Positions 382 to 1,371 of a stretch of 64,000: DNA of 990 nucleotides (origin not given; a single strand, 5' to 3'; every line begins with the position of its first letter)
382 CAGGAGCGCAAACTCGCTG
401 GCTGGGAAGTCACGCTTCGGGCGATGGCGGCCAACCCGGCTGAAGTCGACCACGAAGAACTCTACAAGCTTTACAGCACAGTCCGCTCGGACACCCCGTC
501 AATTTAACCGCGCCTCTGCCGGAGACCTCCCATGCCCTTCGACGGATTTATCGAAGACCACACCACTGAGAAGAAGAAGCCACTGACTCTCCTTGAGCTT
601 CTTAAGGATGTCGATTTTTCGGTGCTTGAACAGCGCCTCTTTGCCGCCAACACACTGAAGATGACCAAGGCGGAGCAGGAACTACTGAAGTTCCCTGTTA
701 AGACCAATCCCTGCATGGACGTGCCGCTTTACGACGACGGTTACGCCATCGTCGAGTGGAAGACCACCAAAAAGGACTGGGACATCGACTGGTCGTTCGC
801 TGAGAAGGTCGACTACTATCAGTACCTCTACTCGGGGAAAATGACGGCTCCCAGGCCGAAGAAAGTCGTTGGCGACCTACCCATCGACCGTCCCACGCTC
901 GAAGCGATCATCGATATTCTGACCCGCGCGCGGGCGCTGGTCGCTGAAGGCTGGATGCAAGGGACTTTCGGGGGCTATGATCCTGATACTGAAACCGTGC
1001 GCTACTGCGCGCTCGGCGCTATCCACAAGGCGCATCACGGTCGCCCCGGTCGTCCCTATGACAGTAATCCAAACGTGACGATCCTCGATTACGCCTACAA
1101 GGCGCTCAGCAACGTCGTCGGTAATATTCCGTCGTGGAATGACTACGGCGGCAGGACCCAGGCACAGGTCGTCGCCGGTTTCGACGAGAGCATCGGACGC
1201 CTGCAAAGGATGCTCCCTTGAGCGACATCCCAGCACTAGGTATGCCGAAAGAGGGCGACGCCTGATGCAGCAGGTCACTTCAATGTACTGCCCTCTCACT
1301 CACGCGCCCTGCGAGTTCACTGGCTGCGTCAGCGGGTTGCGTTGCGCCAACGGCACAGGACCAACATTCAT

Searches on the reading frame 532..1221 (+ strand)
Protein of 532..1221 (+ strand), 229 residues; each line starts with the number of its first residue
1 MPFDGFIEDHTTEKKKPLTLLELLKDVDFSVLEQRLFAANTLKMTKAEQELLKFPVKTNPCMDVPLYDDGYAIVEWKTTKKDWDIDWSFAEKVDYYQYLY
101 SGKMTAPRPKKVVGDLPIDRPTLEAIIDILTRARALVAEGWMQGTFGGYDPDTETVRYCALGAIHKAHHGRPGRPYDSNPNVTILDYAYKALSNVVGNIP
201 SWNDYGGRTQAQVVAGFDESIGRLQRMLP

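Call 83: search_protein_families(library=pfam, proteins=[window:532-1221:+], max_evalue=0.001)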
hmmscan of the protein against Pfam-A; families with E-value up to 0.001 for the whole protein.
window:532-1221:+ (229 aa): 1 family
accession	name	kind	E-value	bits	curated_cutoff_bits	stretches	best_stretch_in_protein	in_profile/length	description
PF19698.5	DUF6197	-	1.1e-17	64.7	24.6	1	124-221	4-109/111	Family of unknown function (DUF6197)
